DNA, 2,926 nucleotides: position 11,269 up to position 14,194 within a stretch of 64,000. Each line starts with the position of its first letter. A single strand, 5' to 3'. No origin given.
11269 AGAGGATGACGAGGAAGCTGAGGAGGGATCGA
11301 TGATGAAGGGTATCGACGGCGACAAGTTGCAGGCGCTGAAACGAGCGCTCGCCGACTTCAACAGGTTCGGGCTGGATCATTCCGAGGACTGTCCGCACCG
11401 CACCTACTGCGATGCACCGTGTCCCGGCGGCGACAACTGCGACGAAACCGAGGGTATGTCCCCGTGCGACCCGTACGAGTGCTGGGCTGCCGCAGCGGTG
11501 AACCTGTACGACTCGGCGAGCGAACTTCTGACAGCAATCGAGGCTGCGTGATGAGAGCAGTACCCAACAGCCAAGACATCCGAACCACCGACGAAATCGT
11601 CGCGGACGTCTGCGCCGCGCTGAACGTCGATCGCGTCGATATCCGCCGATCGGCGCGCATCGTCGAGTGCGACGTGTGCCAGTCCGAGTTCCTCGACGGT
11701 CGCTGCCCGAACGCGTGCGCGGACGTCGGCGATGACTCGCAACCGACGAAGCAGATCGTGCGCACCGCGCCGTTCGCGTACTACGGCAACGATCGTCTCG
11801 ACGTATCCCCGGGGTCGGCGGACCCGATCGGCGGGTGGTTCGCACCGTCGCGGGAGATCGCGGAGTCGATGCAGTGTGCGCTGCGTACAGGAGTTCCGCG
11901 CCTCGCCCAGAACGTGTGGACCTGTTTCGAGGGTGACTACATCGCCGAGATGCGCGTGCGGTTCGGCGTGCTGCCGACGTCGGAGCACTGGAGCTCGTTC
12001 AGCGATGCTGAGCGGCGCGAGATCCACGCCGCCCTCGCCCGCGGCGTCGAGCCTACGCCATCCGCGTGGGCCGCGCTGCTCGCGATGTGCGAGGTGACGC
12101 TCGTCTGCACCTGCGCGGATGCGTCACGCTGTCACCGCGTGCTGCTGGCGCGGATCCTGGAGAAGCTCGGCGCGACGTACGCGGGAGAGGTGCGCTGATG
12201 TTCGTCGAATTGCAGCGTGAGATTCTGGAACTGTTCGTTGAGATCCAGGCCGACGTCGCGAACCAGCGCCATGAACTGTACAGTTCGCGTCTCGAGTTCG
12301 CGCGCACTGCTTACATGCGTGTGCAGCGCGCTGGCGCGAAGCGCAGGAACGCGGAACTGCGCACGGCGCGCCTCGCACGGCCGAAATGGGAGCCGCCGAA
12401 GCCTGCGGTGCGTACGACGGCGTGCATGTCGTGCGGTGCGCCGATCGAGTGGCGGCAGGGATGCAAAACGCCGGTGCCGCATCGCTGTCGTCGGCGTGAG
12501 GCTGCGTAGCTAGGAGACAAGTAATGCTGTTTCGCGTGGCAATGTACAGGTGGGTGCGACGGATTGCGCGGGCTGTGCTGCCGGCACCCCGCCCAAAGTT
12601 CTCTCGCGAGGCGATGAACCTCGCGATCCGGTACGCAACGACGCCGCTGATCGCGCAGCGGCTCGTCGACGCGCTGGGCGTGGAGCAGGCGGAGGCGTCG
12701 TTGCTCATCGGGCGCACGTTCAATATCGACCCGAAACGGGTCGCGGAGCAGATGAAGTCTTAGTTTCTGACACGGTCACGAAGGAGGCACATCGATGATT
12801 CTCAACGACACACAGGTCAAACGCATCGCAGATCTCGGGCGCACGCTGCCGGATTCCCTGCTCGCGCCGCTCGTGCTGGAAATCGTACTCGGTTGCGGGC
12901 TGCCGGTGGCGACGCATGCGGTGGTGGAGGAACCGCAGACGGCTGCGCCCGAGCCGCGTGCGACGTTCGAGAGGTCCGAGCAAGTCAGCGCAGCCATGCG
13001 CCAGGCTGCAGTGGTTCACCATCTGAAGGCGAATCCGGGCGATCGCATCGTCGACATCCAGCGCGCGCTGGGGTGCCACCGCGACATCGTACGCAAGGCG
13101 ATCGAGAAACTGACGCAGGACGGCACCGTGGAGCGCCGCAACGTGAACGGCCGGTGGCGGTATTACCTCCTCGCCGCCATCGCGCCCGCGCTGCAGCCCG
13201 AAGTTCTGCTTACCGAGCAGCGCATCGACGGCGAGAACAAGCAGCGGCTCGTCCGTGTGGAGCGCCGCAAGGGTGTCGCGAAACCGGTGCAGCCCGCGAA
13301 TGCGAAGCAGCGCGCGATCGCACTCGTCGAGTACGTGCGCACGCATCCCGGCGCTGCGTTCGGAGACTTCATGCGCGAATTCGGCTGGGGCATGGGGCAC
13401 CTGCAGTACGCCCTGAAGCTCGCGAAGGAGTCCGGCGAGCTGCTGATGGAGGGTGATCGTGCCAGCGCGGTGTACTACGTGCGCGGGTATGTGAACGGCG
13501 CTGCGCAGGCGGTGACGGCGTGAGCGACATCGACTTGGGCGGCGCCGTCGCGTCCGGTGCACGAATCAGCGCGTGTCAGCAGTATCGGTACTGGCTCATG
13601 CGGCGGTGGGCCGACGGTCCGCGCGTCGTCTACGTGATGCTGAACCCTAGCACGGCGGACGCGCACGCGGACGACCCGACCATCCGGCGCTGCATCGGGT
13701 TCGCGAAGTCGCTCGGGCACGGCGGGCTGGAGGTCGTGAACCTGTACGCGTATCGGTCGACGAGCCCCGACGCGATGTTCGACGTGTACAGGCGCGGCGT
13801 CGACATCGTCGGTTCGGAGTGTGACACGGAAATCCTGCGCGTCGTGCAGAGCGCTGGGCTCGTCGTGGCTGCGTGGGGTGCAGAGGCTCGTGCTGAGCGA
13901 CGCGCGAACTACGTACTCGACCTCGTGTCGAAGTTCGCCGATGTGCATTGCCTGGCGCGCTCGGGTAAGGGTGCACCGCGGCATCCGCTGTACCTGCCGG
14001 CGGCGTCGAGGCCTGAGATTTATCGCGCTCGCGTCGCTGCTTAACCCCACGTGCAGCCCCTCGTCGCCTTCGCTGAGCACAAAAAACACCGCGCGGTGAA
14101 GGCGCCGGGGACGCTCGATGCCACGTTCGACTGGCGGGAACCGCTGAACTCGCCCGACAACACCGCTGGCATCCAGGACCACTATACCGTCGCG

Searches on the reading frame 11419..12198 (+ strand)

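Call 42: search_protein_families(library=phrogs, max_evalue=0.001, proteins=[window:11419-12198:+])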
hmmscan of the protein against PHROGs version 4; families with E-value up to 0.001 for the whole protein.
window:11419-12198:+ (259 aa): 1 family
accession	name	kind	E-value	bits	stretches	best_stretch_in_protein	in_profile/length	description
phrog_2450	-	unknown function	7.7e-06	26.7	1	207-252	106-155/346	-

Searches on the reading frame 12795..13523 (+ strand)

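Call 42: search_protein_families(library=phrogs, max_evalue=0.001, proteins=[window:12795-13523:+])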
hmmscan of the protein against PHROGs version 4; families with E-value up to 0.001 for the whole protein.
window:12795-13523:+ (242 aa): 3 families
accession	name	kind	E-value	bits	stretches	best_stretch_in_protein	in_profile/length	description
phrog_1687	-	transcription regulation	1.2e-11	45.9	1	66-124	64-124/162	MarR family transcrition regulator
phrog_142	-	moron, auxiliary metabolic gene and host takeover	4.8e-09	37.3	1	68-130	12-74/116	Ren-like exclusion protein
phrog_1324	-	transcription regulation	2.6e-05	24.9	1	62-129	9-78/172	transcriptional activator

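Call 65: search_protein_families(library=pfam, max_evalue=0.01, proteins=[window:12795-13523:+])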
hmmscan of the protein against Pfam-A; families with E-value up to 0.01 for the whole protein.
window:12795-13523:+ (242 aa): 6 families
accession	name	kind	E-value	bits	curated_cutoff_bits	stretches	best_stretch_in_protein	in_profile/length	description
PF24266.1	HTH_HVO_0163_N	-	4.7e-10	39.8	31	1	176-232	6-62/70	HVO_0163, N-terminal HTH domain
PF19187.6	HTH_PafC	-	2.9e-05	24.3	32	0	172-214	4-46/115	PafC helix-turn-helix domain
PF12802.13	MarR_2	-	0.00035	21.1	27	1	70-116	7-54/61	MarR family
PF07848.18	PaaX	-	0.00052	20.6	24.8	0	84-127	25-67/70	PaaX-like protein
PF00392.27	GntR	-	0.0017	18.4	27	1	80-119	19-61/64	Bacterial regulatory proteins, gntR family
PF13384.12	HTH_23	-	0.0056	16.9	24.6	0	68-110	6-45/50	Homeodomain-like domain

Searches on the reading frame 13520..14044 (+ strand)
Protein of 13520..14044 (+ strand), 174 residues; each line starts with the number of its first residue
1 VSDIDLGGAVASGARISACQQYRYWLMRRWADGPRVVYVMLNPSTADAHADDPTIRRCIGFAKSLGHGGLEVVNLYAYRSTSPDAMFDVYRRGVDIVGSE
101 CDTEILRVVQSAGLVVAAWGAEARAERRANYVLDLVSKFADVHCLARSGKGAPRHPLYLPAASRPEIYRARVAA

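Call 42: search_protein_families(library=phrogs, max_evalue=0.001, proteins=[window:13520-14044:+])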
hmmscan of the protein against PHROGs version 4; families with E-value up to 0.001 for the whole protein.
window:13520-14044:+ (174 aa): 1 family
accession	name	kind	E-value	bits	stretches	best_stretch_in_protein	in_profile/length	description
phrog_3230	-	unknown function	1.4e-49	169.1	1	11-170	8-165/167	-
